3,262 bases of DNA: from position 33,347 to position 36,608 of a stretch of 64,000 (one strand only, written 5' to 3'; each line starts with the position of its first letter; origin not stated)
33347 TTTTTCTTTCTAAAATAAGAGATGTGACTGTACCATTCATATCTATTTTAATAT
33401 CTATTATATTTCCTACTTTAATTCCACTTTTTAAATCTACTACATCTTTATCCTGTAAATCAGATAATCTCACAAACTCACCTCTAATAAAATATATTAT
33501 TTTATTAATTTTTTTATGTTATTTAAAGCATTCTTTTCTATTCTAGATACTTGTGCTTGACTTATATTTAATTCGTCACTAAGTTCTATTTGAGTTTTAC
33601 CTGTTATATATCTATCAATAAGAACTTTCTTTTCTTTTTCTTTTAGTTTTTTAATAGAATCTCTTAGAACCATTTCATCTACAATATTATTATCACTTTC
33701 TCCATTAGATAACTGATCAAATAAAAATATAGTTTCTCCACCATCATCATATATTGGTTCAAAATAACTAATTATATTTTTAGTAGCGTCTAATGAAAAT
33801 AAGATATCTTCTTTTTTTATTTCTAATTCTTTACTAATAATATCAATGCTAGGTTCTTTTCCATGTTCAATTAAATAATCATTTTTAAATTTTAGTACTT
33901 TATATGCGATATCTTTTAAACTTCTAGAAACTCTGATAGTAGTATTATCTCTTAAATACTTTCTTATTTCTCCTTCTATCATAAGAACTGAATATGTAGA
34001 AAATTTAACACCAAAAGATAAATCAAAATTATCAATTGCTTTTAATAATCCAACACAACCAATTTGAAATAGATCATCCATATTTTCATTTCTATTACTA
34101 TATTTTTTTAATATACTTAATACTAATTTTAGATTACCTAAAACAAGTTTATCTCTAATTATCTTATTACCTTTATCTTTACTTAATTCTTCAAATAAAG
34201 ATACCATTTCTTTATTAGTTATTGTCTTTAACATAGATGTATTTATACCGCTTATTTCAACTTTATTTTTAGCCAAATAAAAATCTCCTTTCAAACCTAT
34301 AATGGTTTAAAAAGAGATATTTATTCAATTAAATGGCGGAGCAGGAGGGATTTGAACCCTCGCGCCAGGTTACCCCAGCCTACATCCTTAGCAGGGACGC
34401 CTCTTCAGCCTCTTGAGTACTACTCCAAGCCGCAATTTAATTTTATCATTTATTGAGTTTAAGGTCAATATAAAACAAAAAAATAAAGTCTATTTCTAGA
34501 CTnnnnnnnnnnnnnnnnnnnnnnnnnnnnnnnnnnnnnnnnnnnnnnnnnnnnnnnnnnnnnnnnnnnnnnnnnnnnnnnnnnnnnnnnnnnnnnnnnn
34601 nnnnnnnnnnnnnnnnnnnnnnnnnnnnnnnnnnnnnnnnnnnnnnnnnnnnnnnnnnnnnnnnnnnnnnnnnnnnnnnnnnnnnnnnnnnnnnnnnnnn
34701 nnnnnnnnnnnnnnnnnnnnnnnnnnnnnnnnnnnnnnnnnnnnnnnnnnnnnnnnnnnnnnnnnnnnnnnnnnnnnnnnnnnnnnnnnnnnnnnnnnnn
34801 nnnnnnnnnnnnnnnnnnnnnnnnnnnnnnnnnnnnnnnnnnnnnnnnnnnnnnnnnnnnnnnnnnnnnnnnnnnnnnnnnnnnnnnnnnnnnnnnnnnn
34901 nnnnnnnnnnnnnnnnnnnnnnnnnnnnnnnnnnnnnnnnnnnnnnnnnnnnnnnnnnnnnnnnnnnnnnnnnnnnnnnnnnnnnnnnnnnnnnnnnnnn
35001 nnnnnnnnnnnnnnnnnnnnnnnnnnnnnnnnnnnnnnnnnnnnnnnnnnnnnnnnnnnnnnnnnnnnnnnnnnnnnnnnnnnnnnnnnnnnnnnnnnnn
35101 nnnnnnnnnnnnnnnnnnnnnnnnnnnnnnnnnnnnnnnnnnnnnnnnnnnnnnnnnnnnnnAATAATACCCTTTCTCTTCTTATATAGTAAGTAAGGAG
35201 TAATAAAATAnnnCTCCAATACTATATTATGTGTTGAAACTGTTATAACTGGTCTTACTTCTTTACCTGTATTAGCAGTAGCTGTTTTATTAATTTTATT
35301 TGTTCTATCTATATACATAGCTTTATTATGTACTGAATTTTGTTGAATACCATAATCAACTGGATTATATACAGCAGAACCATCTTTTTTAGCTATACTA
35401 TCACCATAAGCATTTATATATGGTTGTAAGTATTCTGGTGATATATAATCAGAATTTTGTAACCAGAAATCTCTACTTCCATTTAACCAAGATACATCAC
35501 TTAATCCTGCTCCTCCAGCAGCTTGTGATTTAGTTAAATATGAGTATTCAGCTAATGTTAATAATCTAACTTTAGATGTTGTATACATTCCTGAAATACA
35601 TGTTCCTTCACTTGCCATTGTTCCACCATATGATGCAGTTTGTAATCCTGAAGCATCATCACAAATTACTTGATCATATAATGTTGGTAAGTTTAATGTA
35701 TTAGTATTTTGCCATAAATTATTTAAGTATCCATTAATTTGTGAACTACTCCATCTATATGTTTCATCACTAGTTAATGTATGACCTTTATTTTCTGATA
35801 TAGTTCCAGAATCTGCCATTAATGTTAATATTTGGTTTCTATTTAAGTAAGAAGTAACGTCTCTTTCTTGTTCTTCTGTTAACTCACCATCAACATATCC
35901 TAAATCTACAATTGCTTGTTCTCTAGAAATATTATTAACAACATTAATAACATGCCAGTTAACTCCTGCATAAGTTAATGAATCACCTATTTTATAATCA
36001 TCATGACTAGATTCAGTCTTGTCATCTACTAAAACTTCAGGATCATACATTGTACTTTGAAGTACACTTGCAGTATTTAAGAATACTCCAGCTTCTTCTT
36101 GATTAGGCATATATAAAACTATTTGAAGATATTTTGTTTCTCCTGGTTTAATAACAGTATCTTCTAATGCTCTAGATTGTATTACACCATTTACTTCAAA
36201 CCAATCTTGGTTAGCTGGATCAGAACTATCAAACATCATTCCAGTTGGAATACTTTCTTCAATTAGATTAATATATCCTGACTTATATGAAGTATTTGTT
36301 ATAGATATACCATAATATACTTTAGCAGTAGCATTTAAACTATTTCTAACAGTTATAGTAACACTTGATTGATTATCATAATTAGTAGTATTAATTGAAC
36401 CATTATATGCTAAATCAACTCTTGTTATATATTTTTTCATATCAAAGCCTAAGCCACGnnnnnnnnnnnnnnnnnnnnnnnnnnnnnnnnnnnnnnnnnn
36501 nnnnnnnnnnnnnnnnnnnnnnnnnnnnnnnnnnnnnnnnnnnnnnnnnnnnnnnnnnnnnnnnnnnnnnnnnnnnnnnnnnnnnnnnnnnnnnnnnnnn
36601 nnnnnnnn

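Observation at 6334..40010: Two paralogous cassettes: a giant N-terminally anchored surface protein plus a small bitopic partner protein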

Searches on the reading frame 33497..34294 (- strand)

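Call 10: search_protein_families(library=pfam, proteins=[window:33497-34294:-], max_evalue=0.001)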
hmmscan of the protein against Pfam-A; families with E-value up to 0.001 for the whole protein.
window:33497-34294:- (265 aa): 4 families
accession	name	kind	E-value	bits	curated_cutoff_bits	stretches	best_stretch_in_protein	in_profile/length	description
PF04542.20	Sigma70_r2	-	5.7e-17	61.7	24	1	51-118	2-69/71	Sigma-70 region 2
PF04545.22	Sigma70_r4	-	5.9e-12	45.4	24.1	1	214-262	2-50/50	Sigma-70, region 4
PF01381.28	HTH_3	-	0.00014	22.2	23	1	232-255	9-32/55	Helix-turn-helix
PF04539.22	Sigma70_r3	-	0.00016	22.2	25.3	0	132-181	5-54/78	Sigma-70 region 3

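Call 12: search_protein_families(library=ncbifam, proteins=[window:33497-34294:-], max_evalue=0.01)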
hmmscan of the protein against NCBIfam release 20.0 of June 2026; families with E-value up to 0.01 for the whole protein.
window:33497-34294:- (265 aa): 62 families (the best 25 are shown)
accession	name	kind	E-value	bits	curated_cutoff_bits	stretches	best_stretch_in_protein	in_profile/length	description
NF006071.0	PRK08215.1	equivalog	4.4e-101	337.8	372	1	8-264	2-257/258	RNA polymerase sporulation sigma factor SigG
TIGR02850.1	spore_sigG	equivalog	1.2e-94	316.5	457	1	10-264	1-254/254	RNA polymerase sporulation sigma factor SigG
TIGR02885.1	spore_sigF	equivalog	3.4e-73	246.3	321.45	1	40-262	6-229/231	RNA polymerase sporulation sigma factor SigF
NF004052.0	PRK05572.1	subfamily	5.7e-73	245.5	311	1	23-264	12-250/252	SigF/SigG family RNA polymerase sporulation sigma factor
TIGR02980.1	SigBFG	subfamily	1.9e-68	230.6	234.35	1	45-263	3-225/227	SigB/SigF/SigG family RNA polymerase sigma factor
TIGR02941.1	Sigma_B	equivalog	8.3e-38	130.3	315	1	23-263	8-252/255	RNA polymerase sigma factor SigB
NF005514.0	PRK07122.1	subfamily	7.1e-33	113.9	372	1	31-261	22-260/264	RNA polymerase sigma factor SigF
NF005644.0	PRK07408.1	subfamily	2.6e-32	112.5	261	1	25-264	8-253/258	RNA polymerase sigma factor SigF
NF004471.0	PRK05803.1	subfamily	2.2e-31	108.9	252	2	22-128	29-133/235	RNA polymerase sporulation sigma factor SigK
TIGR02846.1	spore_sigmaK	equivalog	8.6e-31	107.2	298.65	2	25-128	30-131/227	RNA polymerase sporulation sigma factor SigK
TIGR02937.1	sigma70-ECF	superfamily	1.3e-30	106.2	42.9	1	47-263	3-164/165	sigma-70 family RNA polymerase sigma factor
TIGR02997.1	Sig70-cyanoRpoD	subfamily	1.8e-30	106.3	384.5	1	42-260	71-297/298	RNA polymerase sigma factor, RpoD/SigA family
TIGR02393.1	RpoD_Cterm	equivalog_domain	1.3e-29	103.5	354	1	47-262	2-226/238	RNA polymerase sigma factor RpoD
NF004208.0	PRK05658.1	equivalog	2.9e-26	92.6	555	1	24-261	370-617/631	RNA polymerase sigma factor RpoD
NF006666.0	PRK09210.1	equivalog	1.2e-25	90.6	572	1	23-261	112-357/370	RNA polymerase sigma factor RpoD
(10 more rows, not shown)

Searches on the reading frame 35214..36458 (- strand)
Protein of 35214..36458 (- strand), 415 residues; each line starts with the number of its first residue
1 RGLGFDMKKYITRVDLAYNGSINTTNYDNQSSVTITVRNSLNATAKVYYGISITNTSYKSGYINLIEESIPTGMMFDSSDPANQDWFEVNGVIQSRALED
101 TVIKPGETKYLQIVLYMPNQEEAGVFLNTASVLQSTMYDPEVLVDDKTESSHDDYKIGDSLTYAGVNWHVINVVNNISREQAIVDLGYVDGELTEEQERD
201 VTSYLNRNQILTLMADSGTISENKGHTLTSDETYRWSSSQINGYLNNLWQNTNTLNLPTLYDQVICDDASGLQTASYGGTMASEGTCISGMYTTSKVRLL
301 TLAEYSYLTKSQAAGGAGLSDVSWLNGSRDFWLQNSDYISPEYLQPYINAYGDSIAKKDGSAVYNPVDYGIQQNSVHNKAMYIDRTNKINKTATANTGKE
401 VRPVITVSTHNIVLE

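Call 64: find_related_loci(query=A5, collection=metagenome_contigs, flank=10000)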
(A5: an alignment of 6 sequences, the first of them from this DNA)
Query A5 (415 aa) in metagenome_contigs; peptide patterns used: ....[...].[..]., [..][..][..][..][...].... (x = any residue, [..] = any of these).
511 stretches matched a pattern; 33 encode a relative of the query (tblastn E <= 1e-3); 33 distinct loci.
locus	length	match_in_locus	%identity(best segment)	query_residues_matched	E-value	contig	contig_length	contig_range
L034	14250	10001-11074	48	1-415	2e-112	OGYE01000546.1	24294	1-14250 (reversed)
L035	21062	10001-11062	48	1-411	8e-112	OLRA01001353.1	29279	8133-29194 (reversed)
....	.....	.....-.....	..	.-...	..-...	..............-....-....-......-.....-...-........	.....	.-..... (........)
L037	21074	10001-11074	47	1-415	2e-111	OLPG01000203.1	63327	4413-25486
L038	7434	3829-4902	47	1-415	8e-110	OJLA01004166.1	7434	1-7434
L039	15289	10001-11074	48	1-415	5e-106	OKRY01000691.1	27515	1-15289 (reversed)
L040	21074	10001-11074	47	1-415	4e-105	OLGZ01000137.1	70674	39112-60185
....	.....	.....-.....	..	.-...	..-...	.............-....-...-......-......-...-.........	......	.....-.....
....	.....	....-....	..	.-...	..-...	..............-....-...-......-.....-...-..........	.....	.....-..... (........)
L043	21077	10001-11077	44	1-415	4e-103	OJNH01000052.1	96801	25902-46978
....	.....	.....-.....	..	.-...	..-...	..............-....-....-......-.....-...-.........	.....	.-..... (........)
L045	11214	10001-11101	45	1-415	8e-103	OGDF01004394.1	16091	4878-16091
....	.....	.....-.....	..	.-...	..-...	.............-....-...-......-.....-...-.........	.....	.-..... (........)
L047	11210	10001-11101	45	1-415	8e-103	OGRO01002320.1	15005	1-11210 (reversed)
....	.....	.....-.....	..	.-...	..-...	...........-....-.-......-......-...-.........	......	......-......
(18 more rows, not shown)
